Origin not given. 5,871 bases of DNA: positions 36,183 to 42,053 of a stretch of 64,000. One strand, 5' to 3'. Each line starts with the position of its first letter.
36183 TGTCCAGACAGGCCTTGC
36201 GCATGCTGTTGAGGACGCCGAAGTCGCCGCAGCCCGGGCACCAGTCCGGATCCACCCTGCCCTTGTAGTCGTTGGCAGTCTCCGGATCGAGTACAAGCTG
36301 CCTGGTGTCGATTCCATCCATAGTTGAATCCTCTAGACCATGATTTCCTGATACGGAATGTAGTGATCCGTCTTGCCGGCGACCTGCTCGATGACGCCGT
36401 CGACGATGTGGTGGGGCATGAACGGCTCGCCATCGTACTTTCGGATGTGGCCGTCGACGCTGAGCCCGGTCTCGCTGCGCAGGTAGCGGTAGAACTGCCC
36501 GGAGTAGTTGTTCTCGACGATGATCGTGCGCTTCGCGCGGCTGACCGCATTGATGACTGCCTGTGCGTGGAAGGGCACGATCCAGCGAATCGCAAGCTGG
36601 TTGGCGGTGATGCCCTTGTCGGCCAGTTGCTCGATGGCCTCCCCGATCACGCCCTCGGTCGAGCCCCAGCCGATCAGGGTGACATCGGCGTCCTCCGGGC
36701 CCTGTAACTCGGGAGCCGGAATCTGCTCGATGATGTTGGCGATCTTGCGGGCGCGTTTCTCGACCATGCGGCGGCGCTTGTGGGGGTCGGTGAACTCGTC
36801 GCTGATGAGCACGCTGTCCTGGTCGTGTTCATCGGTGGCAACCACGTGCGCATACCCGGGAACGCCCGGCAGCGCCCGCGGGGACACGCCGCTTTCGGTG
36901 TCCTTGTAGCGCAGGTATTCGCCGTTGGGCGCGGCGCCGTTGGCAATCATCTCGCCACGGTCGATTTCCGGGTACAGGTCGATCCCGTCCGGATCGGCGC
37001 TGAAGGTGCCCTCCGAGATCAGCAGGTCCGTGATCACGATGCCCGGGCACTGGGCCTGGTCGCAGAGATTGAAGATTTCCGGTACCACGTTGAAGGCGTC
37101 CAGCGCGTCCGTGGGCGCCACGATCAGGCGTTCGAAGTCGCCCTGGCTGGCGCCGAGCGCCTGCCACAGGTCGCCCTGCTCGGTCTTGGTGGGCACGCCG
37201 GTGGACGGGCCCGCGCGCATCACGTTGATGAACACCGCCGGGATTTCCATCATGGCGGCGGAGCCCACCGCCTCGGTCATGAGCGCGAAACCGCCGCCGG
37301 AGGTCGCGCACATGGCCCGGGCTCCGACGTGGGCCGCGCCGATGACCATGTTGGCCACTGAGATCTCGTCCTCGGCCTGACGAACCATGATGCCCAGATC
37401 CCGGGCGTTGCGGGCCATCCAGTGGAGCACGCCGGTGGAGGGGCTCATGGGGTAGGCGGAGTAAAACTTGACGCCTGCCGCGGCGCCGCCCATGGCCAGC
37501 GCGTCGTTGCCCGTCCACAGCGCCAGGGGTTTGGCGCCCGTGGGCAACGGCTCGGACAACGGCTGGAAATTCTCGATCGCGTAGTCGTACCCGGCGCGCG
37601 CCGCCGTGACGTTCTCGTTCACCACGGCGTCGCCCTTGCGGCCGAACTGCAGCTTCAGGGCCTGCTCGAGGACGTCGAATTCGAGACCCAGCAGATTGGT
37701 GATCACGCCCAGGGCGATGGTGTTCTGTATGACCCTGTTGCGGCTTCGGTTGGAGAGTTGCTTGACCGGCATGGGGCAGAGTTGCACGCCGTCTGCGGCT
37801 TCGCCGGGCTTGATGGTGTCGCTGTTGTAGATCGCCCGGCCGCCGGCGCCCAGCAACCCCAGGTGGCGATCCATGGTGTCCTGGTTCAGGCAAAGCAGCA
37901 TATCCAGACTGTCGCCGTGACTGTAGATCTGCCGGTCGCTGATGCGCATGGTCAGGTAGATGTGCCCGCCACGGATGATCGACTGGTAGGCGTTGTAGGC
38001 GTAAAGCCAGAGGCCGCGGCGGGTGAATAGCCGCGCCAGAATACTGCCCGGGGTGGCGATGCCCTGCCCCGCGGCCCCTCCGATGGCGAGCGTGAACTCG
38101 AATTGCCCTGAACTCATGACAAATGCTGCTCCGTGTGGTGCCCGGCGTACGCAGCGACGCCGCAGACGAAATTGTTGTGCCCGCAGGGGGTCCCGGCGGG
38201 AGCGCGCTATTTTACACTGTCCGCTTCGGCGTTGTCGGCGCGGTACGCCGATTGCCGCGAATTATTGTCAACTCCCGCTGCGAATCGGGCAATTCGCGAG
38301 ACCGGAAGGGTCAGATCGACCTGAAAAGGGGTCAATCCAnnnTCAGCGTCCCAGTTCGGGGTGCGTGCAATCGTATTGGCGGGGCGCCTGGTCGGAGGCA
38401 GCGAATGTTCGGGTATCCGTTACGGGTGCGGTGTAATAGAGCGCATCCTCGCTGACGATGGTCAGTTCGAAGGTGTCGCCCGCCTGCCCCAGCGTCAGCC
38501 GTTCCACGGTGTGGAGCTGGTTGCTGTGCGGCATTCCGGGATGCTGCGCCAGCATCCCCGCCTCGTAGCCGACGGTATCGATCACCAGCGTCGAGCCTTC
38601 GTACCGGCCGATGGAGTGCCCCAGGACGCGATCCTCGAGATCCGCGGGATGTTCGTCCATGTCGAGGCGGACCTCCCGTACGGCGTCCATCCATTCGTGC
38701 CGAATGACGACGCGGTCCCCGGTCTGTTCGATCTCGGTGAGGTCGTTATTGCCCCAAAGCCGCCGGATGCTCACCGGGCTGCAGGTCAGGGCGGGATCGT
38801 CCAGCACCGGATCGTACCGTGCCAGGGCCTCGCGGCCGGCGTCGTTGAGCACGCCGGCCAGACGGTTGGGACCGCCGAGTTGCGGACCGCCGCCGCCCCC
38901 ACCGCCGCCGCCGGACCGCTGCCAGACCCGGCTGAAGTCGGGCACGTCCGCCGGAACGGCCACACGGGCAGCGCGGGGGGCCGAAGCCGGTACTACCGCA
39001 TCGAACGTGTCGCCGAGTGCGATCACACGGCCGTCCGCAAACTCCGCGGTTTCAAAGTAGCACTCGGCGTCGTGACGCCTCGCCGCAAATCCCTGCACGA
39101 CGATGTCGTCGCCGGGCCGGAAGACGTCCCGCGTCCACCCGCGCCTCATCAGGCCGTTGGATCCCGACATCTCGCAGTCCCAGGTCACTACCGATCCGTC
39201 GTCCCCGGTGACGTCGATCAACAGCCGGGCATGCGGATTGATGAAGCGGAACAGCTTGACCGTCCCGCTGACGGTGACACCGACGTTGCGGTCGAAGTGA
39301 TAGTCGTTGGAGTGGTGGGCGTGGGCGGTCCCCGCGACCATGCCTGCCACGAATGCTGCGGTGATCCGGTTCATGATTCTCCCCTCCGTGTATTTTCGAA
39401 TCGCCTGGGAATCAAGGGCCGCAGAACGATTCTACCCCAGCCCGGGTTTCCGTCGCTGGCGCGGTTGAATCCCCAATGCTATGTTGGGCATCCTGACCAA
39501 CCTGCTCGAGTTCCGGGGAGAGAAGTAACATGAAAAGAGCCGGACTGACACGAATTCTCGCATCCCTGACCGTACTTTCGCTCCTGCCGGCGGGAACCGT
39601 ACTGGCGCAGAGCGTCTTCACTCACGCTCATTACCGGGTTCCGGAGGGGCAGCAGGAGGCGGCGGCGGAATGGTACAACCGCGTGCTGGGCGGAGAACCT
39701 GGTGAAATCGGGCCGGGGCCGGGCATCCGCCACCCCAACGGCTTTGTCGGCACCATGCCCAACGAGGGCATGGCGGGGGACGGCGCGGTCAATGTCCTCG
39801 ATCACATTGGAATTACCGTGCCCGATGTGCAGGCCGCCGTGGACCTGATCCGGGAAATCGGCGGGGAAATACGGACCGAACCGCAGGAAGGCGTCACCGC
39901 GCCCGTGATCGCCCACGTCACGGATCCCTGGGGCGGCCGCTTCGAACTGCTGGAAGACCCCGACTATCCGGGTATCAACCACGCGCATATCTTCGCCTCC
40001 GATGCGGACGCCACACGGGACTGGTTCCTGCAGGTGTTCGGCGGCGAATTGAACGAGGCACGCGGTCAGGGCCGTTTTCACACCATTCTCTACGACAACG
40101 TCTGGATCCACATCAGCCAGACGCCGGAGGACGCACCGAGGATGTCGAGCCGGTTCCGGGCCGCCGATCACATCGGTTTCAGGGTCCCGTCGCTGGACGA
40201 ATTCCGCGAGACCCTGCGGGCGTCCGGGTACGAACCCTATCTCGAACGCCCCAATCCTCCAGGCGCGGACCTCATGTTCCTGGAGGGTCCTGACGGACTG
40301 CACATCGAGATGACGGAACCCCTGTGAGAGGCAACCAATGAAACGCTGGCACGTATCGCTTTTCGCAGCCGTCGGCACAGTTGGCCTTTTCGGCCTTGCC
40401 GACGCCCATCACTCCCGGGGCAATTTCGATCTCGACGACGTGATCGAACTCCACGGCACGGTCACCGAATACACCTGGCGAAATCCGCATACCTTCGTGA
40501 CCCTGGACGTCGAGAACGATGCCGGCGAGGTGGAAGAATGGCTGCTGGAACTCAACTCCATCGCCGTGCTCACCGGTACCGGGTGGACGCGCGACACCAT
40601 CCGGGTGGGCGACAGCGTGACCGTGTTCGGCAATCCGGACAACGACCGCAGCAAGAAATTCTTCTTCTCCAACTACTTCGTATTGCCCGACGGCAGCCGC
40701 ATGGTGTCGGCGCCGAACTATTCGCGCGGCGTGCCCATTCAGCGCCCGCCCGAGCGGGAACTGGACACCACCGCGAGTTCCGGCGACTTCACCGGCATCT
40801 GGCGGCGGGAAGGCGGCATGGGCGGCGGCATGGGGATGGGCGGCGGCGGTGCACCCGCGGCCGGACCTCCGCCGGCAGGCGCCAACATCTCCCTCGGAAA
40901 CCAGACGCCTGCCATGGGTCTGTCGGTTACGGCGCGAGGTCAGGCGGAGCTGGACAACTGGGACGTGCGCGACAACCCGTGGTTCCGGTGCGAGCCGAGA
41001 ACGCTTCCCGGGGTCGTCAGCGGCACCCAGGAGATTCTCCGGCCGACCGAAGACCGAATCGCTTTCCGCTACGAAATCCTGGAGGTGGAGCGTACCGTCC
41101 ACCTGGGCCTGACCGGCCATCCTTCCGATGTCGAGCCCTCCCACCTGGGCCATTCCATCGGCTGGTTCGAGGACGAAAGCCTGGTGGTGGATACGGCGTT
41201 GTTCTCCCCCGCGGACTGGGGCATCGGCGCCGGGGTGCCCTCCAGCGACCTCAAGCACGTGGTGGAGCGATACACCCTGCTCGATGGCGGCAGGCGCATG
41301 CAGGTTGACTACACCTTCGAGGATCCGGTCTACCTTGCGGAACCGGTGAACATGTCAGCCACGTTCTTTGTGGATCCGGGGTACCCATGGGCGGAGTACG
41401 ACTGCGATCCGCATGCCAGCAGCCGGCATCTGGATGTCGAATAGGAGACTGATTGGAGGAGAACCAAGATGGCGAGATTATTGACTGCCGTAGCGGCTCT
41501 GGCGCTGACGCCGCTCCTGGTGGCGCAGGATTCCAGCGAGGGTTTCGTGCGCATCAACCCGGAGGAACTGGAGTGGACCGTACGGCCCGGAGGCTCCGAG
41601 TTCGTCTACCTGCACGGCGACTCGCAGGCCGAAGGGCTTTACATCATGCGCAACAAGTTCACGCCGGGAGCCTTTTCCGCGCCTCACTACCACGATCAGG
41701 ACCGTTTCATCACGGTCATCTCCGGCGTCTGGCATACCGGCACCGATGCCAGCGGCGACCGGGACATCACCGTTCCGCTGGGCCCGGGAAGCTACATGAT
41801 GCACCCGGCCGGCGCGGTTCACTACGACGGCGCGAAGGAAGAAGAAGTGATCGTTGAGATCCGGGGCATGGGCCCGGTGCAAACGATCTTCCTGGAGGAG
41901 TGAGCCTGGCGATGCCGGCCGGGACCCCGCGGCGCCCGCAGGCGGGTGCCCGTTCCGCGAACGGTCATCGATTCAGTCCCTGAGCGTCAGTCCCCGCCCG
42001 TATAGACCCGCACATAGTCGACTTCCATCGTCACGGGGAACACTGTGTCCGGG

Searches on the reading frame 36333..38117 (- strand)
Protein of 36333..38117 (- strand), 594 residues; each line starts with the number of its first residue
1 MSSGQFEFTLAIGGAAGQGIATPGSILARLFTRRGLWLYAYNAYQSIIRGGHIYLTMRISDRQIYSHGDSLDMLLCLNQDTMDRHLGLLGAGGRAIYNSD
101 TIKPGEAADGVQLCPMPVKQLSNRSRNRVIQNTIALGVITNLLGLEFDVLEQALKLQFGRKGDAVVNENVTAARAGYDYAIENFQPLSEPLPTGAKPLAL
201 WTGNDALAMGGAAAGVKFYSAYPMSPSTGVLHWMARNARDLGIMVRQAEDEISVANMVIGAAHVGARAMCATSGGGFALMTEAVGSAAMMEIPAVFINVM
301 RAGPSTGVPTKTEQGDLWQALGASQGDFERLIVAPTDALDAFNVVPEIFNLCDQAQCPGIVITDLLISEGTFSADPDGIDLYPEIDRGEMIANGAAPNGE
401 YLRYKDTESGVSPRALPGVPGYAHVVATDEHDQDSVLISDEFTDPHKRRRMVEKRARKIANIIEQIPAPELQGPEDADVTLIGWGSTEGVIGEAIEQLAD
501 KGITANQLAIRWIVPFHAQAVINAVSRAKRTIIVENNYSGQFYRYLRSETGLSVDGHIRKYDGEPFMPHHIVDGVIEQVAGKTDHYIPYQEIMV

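Call 54: search_protein_families(library=pfam, proteins=[window:36333-38117:-], max_evalue=0.00001)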
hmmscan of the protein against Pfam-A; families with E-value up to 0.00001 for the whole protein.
window:36333-38117:- (594 aa): 4 families
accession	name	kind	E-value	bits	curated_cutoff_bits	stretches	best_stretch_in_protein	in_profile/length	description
PF01855.24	POR_N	-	1.1e-44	153.4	27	1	212-367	4-157/231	Pyruvate flavodoxin/ferredoxin oxidoreductase, thiamine diP-bdg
PF01558.24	POR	-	8.9e-36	124.1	27.4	1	16-178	1-173/173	Pyruvate ferredoxin/flavodoxin oxidoreductase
PF02780.25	Transketolase_C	-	4.9e-09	36.6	25.9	1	475-538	8-71/124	Transketolase, C-terminal domain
PF17147.9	PFOR_II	-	1.4e-06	29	27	1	477-561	1-92/102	Pyruvate:ferredoxin oxidoreductase core domain II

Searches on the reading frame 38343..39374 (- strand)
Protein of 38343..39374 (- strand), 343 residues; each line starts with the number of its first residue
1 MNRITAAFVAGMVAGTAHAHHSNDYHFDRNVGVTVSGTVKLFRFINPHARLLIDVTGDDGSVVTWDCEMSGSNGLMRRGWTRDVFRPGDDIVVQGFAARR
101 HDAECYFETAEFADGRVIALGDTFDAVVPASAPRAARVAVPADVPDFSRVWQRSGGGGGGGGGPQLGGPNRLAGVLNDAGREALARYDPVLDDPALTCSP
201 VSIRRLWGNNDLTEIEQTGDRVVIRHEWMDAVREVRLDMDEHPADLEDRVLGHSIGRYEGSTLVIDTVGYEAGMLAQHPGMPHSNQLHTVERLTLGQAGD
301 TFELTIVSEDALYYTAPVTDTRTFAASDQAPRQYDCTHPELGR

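Call 51: search_protein_families(library=pfam, proteins=[window:38343-39374:-], max_evalue=0.00001)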
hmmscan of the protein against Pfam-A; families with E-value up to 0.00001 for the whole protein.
window:38343-39374:- (343 aa): 1 family
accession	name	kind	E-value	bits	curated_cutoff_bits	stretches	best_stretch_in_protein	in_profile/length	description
PF19649.4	DUF6152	-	4.3e-22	78.5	27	1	13-100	5-91/98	Family of unknown function (DUF6152)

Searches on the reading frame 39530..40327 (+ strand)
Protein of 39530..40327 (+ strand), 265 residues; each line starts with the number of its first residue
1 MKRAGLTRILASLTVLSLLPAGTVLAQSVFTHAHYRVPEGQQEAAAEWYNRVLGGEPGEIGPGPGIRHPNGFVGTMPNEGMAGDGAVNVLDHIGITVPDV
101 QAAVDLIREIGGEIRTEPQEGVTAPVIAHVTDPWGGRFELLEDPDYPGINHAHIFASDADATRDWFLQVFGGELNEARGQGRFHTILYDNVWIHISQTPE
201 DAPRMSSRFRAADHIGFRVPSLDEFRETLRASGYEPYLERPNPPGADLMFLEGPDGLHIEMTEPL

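Call 51: search_protein_families(library=pfam, proteins=[window:39530-40327:+], max_evalue=0.00001)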
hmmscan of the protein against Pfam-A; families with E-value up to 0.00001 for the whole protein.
window:39530-40327:+ (265 aa): 3 families
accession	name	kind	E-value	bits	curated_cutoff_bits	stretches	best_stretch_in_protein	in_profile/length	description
PF00903.31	Glyoxalase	-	7e-21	75.3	20.6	2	33-140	3-121/121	Glyoxalase/Bleomycin resistance protein/Dioxygenase superfamily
PF18029.7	Glyoxalase_6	-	3.5e-07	31.3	23.6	0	43-140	10-105/106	Glyoxalase-like domain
PF13669.12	Glyoxalase_4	-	4.1e-07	30.7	27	0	213-264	1-55/109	Glyoxalase/Bleomycin resistance protein/Dioxygenase superfamily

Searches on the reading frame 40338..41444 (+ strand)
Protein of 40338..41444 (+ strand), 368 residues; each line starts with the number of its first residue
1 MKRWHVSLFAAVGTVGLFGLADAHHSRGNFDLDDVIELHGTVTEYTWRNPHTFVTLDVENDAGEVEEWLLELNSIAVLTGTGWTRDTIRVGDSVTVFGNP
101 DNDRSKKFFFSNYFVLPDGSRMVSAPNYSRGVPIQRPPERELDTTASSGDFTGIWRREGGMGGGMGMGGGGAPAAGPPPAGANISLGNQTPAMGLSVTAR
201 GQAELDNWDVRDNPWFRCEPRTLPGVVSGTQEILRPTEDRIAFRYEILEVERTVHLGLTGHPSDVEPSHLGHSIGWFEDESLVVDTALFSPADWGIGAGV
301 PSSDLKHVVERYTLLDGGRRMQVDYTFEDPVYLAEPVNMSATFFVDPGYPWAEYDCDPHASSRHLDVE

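Call 52: search_protein_families(library=pfam, proteins=[window:40338-41444:+], max_evalue=0.00001)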
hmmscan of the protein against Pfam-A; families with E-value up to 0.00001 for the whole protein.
window:40338-41444:+ (368 aa): 1 family
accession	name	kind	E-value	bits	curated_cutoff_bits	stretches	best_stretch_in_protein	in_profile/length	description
PF19649.4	DUF6152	-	2.7e-24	85.5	27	1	21-104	9-92/98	Family of unknown function (DUF6152)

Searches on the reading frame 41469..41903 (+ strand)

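Call 52: search_protein_families(library=pfam, proteins=[window:41469-41903:+], max_evalue=0.00001)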
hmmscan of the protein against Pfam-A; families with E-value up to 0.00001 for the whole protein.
window:41469-41903:+ (144 aa): 4 families
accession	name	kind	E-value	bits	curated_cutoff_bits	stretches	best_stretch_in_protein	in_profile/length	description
PF12973.13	Cupin_7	-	3.1e-08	33.8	27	1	27-128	4-96/105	ChrR Cupin-like domain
PF07883.17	Cupin_2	-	1.4e-06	28.4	27.2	1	64-120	5-56/70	Cupin domain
PF00190.28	Cupin_1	-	2.6e-06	27.5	22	1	56-128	32-107/151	Cupin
PF14499.12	DUF4437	-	8.7e-06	25.5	24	0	48-128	27-103/250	Domain of unknown function (DUF4437)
